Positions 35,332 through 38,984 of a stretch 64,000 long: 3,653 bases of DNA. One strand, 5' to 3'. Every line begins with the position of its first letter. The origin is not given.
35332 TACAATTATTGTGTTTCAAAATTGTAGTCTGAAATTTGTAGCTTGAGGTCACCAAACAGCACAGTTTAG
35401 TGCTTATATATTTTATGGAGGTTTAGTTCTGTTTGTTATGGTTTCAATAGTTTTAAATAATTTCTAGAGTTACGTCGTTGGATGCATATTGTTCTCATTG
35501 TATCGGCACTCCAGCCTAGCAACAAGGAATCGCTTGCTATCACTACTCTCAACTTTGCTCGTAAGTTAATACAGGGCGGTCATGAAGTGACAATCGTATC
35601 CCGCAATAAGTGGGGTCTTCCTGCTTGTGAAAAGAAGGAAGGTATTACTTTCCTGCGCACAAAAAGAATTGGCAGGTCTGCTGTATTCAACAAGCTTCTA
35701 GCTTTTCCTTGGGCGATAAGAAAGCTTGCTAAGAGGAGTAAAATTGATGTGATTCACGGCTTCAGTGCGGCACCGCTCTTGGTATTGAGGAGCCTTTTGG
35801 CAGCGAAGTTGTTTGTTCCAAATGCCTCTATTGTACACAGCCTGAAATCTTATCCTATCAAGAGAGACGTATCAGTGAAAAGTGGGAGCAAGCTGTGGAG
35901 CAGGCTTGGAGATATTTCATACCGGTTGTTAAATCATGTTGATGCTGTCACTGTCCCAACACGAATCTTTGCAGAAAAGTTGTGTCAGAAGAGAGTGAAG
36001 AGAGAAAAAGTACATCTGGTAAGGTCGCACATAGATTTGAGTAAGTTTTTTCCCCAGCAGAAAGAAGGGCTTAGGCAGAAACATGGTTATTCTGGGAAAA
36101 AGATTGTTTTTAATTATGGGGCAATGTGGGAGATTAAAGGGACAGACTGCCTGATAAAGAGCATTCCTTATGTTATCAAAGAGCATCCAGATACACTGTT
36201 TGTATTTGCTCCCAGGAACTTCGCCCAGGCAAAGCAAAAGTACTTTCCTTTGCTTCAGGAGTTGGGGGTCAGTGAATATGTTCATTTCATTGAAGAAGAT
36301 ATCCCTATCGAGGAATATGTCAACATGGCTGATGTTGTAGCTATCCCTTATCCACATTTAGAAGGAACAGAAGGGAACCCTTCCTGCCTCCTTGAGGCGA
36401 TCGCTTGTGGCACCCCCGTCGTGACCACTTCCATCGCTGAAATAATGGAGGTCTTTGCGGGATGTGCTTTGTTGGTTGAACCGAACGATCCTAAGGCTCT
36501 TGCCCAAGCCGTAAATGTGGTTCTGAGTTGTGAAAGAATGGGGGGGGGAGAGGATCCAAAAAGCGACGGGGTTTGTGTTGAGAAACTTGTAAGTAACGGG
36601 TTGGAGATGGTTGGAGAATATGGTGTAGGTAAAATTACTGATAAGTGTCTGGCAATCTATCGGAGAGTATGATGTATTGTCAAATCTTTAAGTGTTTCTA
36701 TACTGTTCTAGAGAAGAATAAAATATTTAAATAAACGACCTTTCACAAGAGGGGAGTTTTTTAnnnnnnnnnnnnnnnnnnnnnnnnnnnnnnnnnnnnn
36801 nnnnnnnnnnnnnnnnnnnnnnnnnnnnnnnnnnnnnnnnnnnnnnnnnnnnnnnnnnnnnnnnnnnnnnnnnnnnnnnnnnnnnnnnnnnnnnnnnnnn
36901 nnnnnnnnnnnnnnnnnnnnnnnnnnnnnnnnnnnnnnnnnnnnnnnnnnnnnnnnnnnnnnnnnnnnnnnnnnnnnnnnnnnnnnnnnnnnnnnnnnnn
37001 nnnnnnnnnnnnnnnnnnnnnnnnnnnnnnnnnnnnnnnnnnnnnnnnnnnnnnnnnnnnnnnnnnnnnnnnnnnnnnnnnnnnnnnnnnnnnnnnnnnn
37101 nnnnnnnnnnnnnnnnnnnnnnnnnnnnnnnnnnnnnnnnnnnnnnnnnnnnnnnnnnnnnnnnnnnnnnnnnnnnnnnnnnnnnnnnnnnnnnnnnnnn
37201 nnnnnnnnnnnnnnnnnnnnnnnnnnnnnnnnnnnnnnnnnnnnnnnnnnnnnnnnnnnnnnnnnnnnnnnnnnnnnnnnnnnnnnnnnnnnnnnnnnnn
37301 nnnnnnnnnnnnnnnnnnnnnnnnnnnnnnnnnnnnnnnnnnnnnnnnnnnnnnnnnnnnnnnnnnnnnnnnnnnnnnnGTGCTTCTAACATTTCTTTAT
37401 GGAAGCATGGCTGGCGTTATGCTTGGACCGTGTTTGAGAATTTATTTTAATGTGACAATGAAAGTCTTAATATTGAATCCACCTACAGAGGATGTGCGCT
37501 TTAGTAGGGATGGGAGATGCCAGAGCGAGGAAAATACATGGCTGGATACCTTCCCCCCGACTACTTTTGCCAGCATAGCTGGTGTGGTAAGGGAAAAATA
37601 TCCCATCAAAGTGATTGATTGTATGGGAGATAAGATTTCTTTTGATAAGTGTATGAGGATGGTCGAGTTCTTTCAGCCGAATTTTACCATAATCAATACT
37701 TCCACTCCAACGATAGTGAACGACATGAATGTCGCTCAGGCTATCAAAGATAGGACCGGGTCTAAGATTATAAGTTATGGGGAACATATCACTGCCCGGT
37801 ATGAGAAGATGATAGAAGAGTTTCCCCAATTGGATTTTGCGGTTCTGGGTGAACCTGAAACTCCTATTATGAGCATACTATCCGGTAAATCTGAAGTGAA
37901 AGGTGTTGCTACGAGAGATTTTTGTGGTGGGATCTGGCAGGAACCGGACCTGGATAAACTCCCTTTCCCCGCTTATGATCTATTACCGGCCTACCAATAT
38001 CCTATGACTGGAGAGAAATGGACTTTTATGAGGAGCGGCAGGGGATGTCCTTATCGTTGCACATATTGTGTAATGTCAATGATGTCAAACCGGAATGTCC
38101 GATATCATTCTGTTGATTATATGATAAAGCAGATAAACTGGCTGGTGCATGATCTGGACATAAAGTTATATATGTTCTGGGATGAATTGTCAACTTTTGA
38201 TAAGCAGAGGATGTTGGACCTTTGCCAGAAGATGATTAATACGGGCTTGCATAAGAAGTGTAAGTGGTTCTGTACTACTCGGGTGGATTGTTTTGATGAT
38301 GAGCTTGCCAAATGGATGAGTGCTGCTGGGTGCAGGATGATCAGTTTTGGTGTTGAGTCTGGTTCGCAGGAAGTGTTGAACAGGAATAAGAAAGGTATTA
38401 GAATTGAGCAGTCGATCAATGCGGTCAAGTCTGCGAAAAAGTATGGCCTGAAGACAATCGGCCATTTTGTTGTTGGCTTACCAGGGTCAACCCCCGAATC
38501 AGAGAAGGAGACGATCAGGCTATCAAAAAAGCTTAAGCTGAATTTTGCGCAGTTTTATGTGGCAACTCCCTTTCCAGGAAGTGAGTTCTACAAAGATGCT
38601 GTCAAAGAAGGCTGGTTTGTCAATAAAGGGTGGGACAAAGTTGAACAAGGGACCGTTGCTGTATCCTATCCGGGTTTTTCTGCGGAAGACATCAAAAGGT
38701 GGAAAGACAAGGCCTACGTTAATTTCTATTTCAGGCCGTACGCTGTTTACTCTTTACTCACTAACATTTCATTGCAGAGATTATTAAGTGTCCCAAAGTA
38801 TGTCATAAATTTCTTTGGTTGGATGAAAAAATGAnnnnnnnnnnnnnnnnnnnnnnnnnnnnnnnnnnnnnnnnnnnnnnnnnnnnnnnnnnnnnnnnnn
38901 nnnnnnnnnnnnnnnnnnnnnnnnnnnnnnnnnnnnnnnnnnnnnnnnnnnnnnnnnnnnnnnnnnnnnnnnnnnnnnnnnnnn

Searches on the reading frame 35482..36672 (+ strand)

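Call 12: search_protein_families(library=pfam, proteins=[window:35482-36672:+], max_evalue=0.001)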
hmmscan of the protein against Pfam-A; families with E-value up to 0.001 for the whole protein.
window:35482-36672:+ (396 aa): 6 families
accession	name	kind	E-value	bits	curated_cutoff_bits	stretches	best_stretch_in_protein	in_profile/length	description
PF13692.12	Glyco_trans_1_4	-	8.6e-20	71.9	27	1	207-348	2-140/142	Glycosyl transferases group 1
PF13439.12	Glyco_transf_4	-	1.1e-19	71.5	28.5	1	20-187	6-169/170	Glycosyltransferase Family 4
PF00534.26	Glycos_transf_1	-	1.1e-18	67.8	26.4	1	197-351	5-159/172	Glycosyl transferases group 1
PF13579.12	Glyco_trans_4_4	-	6.7e-15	56.2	29.7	1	21-180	6-155/158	Glycosyl transferase 4-like domain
PF13477.12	Glyco_trans_4_2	-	3.6e-09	37.4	23.4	1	21-124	12-112/139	Glycosyl transferase 4-like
PF08288.18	PIGA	-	1.6e-05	25.9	27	0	62-111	25-74/90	PIGA (GPI anchor biosynthesis)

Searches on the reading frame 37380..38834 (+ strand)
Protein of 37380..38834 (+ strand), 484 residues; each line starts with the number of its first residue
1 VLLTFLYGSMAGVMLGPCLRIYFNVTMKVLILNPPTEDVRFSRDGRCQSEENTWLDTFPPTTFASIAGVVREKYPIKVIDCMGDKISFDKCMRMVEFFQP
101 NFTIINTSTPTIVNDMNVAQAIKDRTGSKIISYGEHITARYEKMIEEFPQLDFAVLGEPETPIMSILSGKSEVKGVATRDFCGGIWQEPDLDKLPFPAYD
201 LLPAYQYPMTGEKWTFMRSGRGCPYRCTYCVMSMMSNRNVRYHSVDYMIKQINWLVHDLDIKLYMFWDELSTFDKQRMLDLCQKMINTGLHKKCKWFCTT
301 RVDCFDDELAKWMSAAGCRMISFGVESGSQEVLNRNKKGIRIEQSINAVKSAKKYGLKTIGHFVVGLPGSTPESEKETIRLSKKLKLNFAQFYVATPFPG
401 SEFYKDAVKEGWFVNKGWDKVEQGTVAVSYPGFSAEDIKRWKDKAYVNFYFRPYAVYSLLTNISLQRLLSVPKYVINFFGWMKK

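Call 66: search_protein_families(library=pfam, proteins=[window:37380-38834:+], max_evalue=0.0001)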
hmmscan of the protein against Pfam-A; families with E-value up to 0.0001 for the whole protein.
window:37380-38834:+ (484 aa): 1 family
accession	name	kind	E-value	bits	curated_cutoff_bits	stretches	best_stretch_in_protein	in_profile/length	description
PF04055.27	Radical_SAM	-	1e-20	75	29.5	1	219-381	3-165/166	Radical SAM superfamily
